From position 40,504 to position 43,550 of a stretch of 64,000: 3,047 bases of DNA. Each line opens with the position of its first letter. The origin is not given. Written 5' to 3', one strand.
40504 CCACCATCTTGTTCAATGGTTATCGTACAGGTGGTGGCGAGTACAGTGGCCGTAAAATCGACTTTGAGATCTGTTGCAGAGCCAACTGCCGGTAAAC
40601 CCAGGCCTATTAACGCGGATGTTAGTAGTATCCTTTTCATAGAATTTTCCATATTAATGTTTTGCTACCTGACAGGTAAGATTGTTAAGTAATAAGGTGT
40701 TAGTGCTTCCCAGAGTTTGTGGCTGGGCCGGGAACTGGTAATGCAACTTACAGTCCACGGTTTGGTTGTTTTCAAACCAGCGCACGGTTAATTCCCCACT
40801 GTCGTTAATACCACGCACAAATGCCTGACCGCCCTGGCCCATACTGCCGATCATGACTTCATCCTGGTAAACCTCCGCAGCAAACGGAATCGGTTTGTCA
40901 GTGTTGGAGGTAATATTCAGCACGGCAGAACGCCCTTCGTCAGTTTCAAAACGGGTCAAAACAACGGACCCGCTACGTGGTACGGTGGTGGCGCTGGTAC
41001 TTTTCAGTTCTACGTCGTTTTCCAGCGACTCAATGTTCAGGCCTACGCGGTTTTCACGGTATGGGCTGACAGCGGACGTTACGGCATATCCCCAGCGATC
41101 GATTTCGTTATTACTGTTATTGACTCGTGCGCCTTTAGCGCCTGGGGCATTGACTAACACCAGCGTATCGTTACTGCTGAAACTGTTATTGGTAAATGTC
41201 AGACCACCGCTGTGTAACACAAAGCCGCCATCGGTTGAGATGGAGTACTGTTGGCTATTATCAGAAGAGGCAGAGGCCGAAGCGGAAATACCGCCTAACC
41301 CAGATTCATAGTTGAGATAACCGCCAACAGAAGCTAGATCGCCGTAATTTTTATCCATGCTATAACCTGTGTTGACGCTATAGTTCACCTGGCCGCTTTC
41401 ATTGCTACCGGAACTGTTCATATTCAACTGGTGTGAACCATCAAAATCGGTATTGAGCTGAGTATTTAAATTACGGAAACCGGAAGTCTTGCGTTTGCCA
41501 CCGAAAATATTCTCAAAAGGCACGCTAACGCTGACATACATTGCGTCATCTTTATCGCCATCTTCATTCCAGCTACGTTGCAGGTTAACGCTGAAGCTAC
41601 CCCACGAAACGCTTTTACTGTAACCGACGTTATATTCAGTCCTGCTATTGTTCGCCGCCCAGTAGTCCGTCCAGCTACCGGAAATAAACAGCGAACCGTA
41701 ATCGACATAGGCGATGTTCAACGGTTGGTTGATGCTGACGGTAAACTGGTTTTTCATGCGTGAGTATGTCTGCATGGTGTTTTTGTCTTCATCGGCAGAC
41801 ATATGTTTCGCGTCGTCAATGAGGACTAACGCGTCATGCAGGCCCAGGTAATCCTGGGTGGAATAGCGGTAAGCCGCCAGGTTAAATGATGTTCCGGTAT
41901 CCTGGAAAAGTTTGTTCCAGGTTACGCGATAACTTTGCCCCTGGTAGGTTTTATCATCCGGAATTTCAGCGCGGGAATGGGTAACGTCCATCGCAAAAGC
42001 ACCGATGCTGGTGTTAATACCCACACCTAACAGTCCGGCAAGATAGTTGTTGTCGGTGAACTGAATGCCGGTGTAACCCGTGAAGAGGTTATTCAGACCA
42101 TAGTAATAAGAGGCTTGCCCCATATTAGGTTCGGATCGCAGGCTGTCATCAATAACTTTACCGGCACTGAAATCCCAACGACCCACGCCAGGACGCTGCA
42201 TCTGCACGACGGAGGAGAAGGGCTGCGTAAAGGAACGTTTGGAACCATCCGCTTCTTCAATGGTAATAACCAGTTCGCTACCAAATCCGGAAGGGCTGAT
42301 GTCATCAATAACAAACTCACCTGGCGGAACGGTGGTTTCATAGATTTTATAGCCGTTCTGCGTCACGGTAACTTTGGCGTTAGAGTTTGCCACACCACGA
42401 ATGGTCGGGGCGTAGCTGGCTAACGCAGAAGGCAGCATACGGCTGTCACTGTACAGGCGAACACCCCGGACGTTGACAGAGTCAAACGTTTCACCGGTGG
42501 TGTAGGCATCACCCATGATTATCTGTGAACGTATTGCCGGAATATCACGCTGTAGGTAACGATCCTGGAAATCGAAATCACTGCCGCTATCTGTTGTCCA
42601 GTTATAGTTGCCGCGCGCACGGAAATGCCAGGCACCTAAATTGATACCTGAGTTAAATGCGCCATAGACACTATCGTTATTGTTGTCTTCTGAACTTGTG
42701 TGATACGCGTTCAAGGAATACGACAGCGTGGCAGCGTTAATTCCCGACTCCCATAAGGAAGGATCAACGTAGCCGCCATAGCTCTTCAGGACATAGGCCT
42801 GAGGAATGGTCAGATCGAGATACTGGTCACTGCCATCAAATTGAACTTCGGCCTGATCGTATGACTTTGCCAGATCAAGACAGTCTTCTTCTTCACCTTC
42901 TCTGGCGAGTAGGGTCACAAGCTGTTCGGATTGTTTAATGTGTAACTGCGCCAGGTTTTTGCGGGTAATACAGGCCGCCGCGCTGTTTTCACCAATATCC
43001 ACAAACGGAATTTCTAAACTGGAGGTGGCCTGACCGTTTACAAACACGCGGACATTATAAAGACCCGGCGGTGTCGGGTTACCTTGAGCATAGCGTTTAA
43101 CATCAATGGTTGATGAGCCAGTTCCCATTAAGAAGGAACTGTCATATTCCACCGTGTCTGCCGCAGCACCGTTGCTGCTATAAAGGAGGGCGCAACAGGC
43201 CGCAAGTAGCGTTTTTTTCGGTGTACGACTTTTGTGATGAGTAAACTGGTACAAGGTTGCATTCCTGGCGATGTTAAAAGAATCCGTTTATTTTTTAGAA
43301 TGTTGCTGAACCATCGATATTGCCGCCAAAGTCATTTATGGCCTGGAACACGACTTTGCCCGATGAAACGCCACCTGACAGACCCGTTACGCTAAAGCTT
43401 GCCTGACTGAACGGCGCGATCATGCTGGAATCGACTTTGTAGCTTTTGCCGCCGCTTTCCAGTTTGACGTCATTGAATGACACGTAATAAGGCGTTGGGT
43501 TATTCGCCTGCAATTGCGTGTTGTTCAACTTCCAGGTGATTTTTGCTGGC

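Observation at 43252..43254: Several genes in the window begin with non-ATG codons; usher htrE has only a TTG available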

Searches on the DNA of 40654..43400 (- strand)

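Call 5: search_dna_similar(query=window:40654-43400:-, collection=ecoli_genomes, mode=near, max_rows=30, rows=spread)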
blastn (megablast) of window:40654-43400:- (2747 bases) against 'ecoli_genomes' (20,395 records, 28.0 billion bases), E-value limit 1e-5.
Records with a match: 452; places in all: 453; records where one place covers at least 80% of the query: 419.
Genomes with a match: 452 of 5426; with a place that covers at least 80% of the query: 419. Places per genome that has any: lowest 1, median 1, highest 2. On chromosomes: 453 places; on plasmids: 0.
Best place of each record, by identity: >=99% 2; 90-95% 383; 80-90% 35; 60-80% 32.
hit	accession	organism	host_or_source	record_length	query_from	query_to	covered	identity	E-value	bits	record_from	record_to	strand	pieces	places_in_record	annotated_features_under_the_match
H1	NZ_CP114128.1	Escherichia coli strain PE164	pig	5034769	1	2747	100%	100.0%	0e+0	5073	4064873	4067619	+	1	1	outer membrane usher protein | fimbrial chaperone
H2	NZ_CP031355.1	Escherichia coli O145 strain RM8995-C1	missing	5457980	1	2747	100%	90.7%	0e+0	3655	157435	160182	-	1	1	outer membrane usher protein | fimbrial chaperone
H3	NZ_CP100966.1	Escherichia coli strain ET350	Hoplobatrachus rugulosus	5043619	1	2747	100%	90.5%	0e+0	3622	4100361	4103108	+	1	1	outer membrane usher protein | fimbrial chaperone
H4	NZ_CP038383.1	Escherichia coli O55:H7 strain DEC5E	Homo sapiens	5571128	1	2747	100%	90.3%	0e+0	3594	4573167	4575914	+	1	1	outer membrane usher protein | fimbrial chaperone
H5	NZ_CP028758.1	Escherichia coli strain A16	Otter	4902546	1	2747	100%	90.2%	0e+0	3589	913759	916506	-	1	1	outer membrane usher protein | fimbrial chaperone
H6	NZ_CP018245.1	Escherichia coli strain 472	missing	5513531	1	2747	100%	90.2%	0e+0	3583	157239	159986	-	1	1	outer membrane usher protein | fimbrial chaperone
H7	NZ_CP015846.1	Escherichia coli O157:H7 strain FRIK2069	Bos taurus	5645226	1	2747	100%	90.2%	0e+0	3583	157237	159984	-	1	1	outer membrane usher protein | fimbrial chaperone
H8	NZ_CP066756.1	Escherichia coli O157:H7 strain ECP19-798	missing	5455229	1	2747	100%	90.2%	0e+0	3583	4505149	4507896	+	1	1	outer membrane usher protein | fimbrial chaperone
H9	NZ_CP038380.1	Escherichia coli O157:H7 strain E32511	Homo sapiens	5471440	1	2747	100%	90.2%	0e+0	3583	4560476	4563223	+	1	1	outer membrane usher protein | fimbrial chaperone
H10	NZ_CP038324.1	Escherichia coli O157:H7 strain NE 1169-1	cattle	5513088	1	2747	100%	90.2%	0e+0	3583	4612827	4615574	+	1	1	outer membrane usher protein | fimbrial chaperone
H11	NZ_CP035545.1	Escherichia coli strain FSIS11705876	comminuted beef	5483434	1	2747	100%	90.2%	0e+0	3583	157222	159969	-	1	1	outer membrane usher protein | fimbrial chaperone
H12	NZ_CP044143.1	Escherichia coli O157 strain AR-0429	missing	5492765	1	2747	100%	90.2%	0e+0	3583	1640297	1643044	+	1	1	outer membrane usher protein | fimbrial chaperone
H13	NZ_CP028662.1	Escherichia coli strain 119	cattle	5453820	1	2747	100%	90.2%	0e+0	3583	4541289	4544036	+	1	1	outer membrane usher protein | fimbrial chaperone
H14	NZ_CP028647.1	Escherichia coli strain 130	cattle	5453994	1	2747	100%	90.2%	0e+0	3583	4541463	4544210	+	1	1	outer membrane usher protein | fimbrial chaperone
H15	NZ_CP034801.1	Escherichia coli strain 2010C-3142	missing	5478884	1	2747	100%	90.2%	0e+0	3583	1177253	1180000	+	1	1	outer membrane usher protein | fimbrial chaperone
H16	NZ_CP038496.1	Escherichia coli O157:H7 strain TT12A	Homo sapiens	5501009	1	2747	100%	90.2%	0e+0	3583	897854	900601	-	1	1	outer membrane usher protein | fimbrial chaperone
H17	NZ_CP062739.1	Escherichia coli O157:H7 strain Z1723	Bovine Faeces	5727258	1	2747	100%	90.2%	0e+0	3583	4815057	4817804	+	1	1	outer membrane usher protein | fimbrial chaperone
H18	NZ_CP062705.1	Escherichia coli O157:H7 strain Z1833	Bovine Faeces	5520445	1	2747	100%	90.2%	0e+0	3583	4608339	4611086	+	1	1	outer membrane usher protein | fimbrial chaperone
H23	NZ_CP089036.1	Escherichia coli O157:H7 strain 7386WT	not applicable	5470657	1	2747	100%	90.2%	0e+0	3578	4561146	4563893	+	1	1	outer membrane usher protein | fimbrial chaperone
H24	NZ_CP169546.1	Escherichia coli O157:H7 strain AC-5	Soil from greenhouses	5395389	1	2747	100%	90.2%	0e+0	3578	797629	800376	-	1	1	outer membrane usher protein | fimbrial chaperone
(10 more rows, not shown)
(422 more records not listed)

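Call 12: get_annotated_region(hit=H7, flank=1500)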
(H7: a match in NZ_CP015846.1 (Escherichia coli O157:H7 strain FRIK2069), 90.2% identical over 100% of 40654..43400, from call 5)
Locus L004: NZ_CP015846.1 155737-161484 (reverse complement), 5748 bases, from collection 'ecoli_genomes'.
description: Escherichia coli O157:H7 strain FRIK2069 chromosome, complete genome
organism: Escherichia coli O157:H7 strain FRIK2069 (NCBI taxid 83334)
replicon: chromosome; assembly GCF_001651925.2
host: Bos taurus; source: feces (Bos taurus); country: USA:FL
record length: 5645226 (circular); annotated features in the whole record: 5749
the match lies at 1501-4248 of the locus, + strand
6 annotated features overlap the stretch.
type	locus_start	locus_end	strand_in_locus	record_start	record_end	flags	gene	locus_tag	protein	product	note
CDS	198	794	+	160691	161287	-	-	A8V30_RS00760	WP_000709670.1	fimbrial protein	-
CDS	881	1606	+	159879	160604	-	-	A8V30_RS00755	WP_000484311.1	fimbrial chaperone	-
CDS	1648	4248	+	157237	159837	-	-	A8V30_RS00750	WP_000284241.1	outer membrane usher protein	-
CDS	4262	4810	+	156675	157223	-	-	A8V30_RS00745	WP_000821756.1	fimbrial protein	-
CDS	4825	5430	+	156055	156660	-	-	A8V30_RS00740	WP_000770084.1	fimbrial protein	-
CDS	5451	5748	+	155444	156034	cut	-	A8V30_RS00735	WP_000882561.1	fimbrial-like protein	-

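Call 16: search_dna_similar(query=window:43000-43330:-, collection=ecoli_genomes, mode=distant, max_rows=60, rows=spread)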
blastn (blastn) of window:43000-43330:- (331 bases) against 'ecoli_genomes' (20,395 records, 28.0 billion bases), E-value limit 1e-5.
Records with a match: 580; places in all: 580; records where one place covers at least 80% of the query: 578.
Genomes with a match: 580 of 5426; with a place that covers at least 80% of the query: 578. Places per genome that has any: lowest 1, median 1, highest 1. On chromosomes: 580 places; on plasmids: 0.
Best place of each record, by identity: >=99% 2; 90-95% 418; 60-80% 160.
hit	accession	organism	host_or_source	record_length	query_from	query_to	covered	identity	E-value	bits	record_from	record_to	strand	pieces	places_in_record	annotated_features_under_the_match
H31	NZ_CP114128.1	Escherichia coli strain PE164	pig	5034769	1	331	100%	100.0%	7e-168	598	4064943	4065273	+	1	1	outer membrane usher protein | fimbrial chaperone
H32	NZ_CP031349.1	Escherichia coli O145 strain RM9467-C1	Cattle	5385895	1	331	100%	94.6%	7e-143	515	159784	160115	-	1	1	outer membrane usher protein | fimbrial chaperone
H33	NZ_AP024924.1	Escherichia coli O145:H28 strain 16003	Homo sapiens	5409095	1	331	100%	94.6%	7e-143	515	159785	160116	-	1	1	outer membrane usher protein | fimbrial chaperone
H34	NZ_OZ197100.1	Escherichia coli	environment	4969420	1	331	100%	94.6%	7e-143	515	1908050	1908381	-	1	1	outer membrane usher protein | fimbrial chaperone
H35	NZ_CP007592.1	Escherichia coli O157:H16 strain Santai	duck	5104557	1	331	100%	93.4%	2e-137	497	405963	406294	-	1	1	outer membrane usher protein | fimbrial chaperone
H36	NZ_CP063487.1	Escherichia coli strain EF7-18-51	Gallus gallus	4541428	1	331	100%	93.4%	2e-137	497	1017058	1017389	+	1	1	outer membrane usher protein | fimbrial chaperone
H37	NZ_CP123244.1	Escherichia coli strain YZMc3-1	chicken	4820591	1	331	100%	93.4%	2e-137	497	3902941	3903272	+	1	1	outer membrane usher protein | fimbrial chaperone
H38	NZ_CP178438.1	Escherichia coli strain JX21CE8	chicken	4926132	1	331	100%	93.4%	2e-137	497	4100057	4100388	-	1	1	outer membrane usher protein | fimbrial chaperone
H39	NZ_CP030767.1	Escherichia coli strain 2017C-4109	missing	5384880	1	331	100%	93.1%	7e-136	492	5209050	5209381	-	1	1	outer membrane usher protein | fimbrial chaperone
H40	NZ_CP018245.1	Escherichia coli strain 472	missing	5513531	1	331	100%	93.1%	7e-136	492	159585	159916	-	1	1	outer membrane usher protein | fimbrial chaperone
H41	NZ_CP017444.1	Escherichia coli O157:H7 strain 8368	Cattle Hide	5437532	1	331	100%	93.1%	7e-136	492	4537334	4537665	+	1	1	outer membrane usher protein | fimbrial chaperone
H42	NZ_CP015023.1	Escherichia coli strain SRCC 1675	Apple cider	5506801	1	331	100%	93.1%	7e-136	492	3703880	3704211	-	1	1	outer membrane usher protein | fimbrial chaperone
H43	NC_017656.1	Escherichia coli O55:H7 str. RM12579 strain RM12579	Homo sapiens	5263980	1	331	100%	93.1%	7e-136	492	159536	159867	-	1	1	outer membrane usher protein | fimbrial chaperone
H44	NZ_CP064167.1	Escherichia coli O157:H7 strain Wll001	Homo sapiens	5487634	1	331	100%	93.1%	7e-136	492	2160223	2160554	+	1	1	outer membrane usher protein | fimbrial chaperone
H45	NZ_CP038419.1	Escherichia coli O157:H7 strain 2-6-2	cattle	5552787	1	331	100%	93.1%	7e-136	492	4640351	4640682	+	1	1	outer membrane usher protein | fimbrial chaperone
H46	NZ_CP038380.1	Escherichia coli O157:H7 strain E32511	Homo sapiens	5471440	1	331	100%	93.1%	7e-136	492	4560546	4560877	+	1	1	outer membrane usher protein | fimbrial chaperone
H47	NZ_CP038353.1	Escherichia coli O157:H7 strain F8797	missing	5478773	1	331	100%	93.1%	7e-136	492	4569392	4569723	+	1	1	outer membrane usher protein | fimbrial chaperone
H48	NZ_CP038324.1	Escherichia coli O157:H7 strain NE 1169-1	cattle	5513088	1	331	100%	93.1%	7e-136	492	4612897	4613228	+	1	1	outer membrane usher protein | fimbrial chaperone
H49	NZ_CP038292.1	Escherichia coli O157:H7 strain TB21-1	cattle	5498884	1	331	100%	93.1%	7e-136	492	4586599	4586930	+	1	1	outer membrane usher protein | fimbrial chaperone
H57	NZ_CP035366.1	Escherichia coli O157:H7 strain C1-057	Rectal fecal grab samples from a ...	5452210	1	331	100%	93.1%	7e-136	492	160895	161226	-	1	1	outer membrane usher protein | fimbrial chaperone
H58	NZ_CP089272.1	Escherichia coli O157:H7 strain M1300706001A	Homo sapiens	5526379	1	331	100%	93.1%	7e-136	492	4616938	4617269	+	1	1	outer membrane usher protein | fimbrial chaperone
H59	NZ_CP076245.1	Escherichia coli O157:H7 strain Balcarce_24.2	Rectal swab of live bovine cattle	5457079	1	331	100%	93.1%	7e-136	492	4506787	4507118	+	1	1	outer membrane usher protein | fimbrial chaperone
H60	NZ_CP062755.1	Escherichia coli O157:H7 strain Z903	Bovine Faeces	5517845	1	331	100%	93.1%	7e-136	492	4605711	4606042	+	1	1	outer membrane usher protein | fimbrial chaperone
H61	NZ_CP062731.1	Escherichia coli O157:H7 strain Z1768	Bovine Faeces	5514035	1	331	100%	93.1%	7e-136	492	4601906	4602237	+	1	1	outer membrane usher protein | fimbrial chaperone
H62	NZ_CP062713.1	Escherichia coli O157:H7 strain Z1830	Bovine Faeces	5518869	1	331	100%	93.1%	7e-136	492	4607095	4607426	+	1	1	outer membrane usher protein | fimbrial chaperone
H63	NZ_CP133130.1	Escherichia coli O157:H7 strain PNUSAE146744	missing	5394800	1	331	100%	93.1%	7e-136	492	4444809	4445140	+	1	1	outer membrane usher protein | fimbrial chaperone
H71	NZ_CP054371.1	Escherichia coli strain SCU-316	Homo sapiens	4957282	1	331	100%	92.5%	4e-133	483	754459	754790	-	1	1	outer membrane usher protein | fimbrial chaperone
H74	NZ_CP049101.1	Escherichia coli strain EC28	Homo sapiens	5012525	3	330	99%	75.9%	1e-57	233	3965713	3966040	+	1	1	outer membrane usher protein | fimbrial chaperone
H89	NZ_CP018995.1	Escherichia coli strain Ecol_AZ147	Homo sapiens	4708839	3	330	99%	75.3%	5e-56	227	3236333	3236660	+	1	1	outer membrane usher protein | fimbrial chaperone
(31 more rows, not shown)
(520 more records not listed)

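Call 17: get_annotated_region(hit=H32, flank=300)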
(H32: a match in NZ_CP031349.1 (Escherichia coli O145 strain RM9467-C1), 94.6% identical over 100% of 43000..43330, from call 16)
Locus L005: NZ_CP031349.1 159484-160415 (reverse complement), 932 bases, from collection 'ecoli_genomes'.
description: Escherichia coli O145 strain RM9467-C1 chromosome, complete genome
organism: Escherichia coli O145 strain RM9467-C1 (NCBI taxid 1055538)
replicon: chromosome; assembly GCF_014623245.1
host: Cattle; source: feces; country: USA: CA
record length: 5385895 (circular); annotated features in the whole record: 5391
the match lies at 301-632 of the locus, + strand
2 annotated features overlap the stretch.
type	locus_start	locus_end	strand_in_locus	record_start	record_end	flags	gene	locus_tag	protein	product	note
CDS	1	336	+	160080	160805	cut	-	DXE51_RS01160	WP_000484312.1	fimbrial chaperone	-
CDS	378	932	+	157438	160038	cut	-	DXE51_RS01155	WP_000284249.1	outer membrane usher protein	-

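Call 18: get_annotated_region(hit=H35, flank=300)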
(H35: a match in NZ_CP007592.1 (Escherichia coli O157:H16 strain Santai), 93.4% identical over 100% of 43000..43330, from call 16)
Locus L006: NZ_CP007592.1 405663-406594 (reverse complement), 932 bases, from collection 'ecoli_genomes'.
description: Escherichia coli O157:H16 strain Santai chromosome, complete genome
organism: Escherichia coli O157:H16 strain Santai (NCBI taxid 930406)
replicon: chromosome; assembly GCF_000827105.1
host: duck; source: rectum of clinical healthy adult laying duck; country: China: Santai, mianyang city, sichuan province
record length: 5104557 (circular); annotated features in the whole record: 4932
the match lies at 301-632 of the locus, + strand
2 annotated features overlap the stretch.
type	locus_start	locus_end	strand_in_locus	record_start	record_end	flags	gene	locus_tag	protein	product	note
CDS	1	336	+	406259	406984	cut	-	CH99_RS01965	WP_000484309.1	fimbrial chaperone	-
CDS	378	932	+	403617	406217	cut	-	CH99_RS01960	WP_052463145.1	outer membrane usher protein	-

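Call 19: get_annotated_region(hit=H71, flank=300)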
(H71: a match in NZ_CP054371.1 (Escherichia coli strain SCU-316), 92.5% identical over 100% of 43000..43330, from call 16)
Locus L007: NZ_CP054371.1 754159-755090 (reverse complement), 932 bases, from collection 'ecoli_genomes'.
description: Escherichia coli strain SCU-316 chromosome, complete genome
organism: Escherichia coli strain SCU-316 (NCBI taxid 562)
replicon: chromosome; assembly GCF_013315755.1
host: Homo sapiens; source: rectal swab from healthy college student; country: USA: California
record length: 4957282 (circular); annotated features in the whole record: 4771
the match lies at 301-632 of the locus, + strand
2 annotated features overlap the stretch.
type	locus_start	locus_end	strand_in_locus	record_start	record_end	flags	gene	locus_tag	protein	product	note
CDS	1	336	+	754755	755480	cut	-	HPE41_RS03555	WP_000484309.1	fimbrial chaperone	-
CDS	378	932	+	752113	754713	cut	-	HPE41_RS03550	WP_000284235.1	outer membrane usher protein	-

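Call 20: get_annotated_region(hit=H74, flank=300)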
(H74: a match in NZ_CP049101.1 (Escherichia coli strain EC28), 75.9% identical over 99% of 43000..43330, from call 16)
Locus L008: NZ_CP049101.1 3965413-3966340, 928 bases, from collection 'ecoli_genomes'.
description: Escherichia coli strain EC28 chromosome, complete genome
organism: Escherichia coli strain EC28 (NCBI taxid 562)
replicon: chromosome; assembly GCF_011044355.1
host: Homo sapiens; source: urine; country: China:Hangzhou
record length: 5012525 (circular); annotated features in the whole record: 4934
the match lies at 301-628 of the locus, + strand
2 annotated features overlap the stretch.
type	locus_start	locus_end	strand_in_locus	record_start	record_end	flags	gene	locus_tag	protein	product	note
CDS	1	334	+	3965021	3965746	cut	-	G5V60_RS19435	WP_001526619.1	fimbrial chaperone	-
CDS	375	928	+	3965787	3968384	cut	-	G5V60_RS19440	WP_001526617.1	outer membrane usher protein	-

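Call 21: get_annotated_region(hit=H89, flank=300)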
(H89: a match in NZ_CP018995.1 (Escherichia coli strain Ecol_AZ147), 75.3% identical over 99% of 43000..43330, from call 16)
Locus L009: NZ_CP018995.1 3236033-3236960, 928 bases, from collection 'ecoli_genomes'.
description: Escherichia coli strain Ecol_AZ147 chromosome, complete genome
organism: Escherichia coli strain Ecol_AZ147 (NCBI taxid 562)
replicon: chromosome; assembly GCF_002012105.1
host: Homo sapiens; source: not applicable; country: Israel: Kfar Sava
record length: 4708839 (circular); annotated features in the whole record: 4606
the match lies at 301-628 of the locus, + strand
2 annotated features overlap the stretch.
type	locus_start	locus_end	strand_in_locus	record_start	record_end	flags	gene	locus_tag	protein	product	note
CDS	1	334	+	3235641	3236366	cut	-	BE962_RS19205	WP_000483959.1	fimbrial chaperone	-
CDS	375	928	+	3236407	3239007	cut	-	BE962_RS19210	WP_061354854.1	outer membrane usher protein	-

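Call 63: search_dna_similar(query=window:43235-43275:-, collection=ecoli_genomes, mode=near, max_rows=8, rows=spread, max_evalue=0.001)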
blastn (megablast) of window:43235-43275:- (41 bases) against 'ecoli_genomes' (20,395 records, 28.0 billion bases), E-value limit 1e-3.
Records with a match: 417; places in all: 417; records where one place covers at least 80% of the query: 417.
Genomes with a match: 417 of 5426; with a place that covers at least 80% of the query: 417. Places per genome that has any: lowest 1, median 1, highest 1. On chromosomes: 417 places; on plasmids: 0.
Best place of each record, by identity: >=99% 416; 95-99% 1.
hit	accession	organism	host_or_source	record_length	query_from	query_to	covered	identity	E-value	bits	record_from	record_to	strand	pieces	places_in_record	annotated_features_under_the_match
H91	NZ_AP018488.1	Escherichia coli O157:H7 strain PV15-279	Homo sapiens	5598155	1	41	100%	100.0%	3e-12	77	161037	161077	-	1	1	outer membrane usher protein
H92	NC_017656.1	Escherichia coli O55:H7 str. RM12579 strain RM12579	Homo sapiens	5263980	1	41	100%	100.0%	3e-12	77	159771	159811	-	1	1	outer membrane usher protein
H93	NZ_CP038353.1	Escherichia coli O157:H7 strain F8797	missing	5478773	1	41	100%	100.0%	3e-12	77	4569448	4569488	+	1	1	outer membrane usher protein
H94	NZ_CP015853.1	Escherichia coli strain ATCC 43889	Homo sapiens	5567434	1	41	100%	100.0%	3e-12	77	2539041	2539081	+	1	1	outer membrane usher protein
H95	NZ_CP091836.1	Escherichia coli strain SWYHX138.33gt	Equus ferus caballus (Thoroughbred)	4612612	1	41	100%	100.0%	3e-12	77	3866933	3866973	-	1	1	outer membrane usher protein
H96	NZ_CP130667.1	Escherichia coli strain SM107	Homo sapiens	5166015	1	41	100%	100.0%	3e-12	77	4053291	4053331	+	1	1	outer membrane usher protein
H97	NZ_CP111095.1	Escherichia coli strain TW14588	Lactuca sativa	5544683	1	41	100%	100.0%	3e-12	77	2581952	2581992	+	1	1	outer membrane usher protein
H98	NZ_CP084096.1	Escherichia coli O78 strain 3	Homo sapiens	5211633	1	41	100%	97.6%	1e-10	71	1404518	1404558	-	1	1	outer membrane usher protein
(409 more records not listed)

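Call 65: get_annotated_region(hit=H98, flank=60)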
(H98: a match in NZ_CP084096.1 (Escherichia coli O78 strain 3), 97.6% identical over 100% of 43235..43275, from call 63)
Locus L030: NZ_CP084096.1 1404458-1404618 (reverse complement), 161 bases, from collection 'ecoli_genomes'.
description: Escherichia coli O78 strain 3 chromosome, complete genome
organism: Escherichia coli O78 strain 3 (NCBI taxid 2072463)
replicon: chromosome; assembly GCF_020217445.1
host: Homo sapiens; source: sputum; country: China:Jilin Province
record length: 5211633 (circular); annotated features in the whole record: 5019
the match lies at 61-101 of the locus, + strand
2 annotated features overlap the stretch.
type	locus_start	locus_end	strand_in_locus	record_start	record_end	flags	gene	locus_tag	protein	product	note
CDS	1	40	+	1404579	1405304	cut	-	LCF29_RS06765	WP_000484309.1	fimbrial chaperone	-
CDS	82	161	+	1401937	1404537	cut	-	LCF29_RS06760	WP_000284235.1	outer membrane usher protein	-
